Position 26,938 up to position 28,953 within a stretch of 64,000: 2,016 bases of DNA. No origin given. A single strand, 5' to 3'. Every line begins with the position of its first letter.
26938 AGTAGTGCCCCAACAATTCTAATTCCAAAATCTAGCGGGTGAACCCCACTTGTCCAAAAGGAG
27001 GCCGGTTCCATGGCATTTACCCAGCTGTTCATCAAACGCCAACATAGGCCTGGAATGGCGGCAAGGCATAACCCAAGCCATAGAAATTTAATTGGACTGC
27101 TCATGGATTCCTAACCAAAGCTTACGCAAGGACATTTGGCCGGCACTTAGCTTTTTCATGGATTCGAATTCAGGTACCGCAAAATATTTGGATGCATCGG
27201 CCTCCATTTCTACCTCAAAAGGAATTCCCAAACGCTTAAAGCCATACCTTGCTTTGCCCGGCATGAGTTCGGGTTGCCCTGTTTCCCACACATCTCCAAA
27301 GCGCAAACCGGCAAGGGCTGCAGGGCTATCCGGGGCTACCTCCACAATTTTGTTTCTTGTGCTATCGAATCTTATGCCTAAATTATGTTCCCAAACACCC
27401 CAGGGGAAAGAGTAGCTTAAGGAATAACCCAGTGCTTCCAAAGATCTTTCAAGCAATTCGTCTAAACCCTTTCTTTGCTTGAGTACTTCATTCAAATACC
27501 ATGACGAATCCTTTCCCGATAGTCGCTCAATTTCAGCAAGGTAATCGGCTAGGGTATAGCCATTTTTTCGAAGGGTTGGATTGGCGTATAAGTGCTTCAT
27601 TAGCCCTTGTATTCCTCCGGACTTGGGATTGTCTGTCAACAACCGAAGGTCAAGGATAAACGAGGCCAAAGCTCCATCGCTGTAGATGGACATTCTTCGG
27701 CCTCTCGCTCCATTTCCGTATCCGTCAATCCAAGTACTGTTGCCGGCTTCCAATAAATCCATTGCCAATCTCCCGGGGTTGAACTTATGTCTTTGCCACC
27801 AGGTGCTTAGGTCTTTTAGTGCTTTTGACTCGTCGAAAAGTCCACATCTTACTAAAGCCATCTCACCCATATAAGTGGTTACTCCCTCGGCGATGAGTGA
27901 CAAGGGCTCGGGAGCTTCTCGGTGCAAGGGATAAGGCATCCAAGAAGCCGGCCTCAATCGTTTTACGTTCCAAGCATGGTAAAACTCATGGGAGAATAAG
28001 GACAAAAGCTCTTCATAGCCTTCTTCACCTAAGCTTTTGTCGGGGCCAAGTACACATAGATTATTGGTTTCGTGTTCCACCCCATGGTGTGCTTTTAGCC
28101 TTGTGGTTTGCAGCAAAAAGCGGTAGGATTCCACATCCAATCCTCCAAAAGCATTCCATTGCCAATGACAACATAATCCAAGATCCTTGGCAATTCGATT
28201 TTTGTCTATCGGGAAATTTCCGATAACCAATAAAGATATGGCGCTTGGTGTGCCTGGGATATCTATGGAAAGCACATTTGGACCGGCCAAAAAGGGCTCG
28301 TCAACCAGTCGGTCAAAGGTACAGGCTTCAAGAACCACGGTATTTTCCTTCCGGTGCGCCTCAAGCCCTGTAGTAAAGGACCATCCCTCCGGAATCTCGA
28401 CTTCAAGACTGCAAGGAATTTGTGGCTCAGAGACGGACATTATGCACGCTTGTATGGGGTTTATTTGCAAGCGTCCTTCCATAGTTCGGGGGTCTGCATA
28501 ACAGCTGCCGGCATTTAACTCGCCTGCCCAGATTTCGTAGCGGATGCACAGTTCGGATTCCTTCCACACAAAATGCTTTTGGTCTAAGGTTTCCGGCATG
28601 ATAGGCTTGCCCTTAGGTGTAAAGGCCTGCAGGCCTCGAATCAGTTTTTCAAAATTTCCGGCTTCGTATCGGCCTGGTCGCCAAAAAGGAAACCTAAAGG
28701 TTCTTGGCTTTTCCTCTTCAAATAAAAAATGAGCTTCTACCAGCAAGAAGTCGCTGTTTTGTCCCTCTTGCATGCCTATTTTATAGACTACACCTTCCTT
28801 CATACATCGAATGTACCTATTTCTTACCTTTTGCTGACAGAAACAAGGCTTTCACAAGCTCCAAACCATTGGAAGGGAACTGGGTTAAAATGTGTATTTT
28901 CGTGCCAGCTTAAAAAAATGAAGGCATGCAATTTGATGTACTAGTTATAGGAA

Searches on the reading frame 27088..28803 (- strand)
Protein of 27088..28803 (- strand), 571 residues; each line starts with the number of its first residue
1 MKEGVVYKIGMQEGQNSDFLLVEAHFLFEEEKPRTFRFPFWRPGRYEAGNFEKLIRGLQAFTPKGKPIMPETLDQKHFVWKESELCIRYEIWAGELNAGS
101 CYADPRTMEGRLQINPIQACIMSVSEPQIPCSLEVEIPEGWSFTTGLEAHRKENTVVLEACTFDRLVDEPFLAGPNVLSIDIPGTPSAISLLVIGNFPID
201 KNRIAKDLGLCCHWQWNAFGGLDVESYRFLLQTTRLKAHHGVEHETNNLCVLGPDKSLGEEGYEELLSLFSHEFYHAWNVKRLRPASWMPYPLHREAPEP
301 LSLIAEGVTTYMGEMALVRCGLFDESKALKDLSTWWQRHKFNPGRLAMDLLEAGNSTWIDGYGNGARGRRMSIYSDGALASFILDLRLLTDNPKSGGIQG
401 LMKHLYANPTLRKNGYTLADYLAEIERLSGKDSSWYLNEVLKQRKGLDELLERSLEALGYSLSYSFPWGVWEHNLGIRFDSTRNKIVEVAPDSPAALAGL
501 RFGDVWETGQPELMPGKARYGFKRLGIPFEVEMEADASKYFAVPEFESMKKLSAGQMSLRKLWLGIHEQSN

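Call 26: search_protein_families(library=pfam, proteins=[window:27088-28803:-], max_evalue=0.001)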
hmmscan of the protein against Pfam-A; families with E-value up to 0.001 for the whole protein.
window:27088-28803:- (571 aa): 2 families
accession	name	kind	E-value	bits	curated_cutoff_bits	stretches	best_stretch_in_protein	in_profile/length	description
PF05299.18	Peptidase_M61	-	4.3e-28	98.5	22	1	266-379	2-117/118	M61 glycyl aminopeptidase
PF17899.6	Peptidase_M61_N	-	1.2e-24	87.6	23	1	17-174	11-167/168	Peptidase M61 N-terminal domain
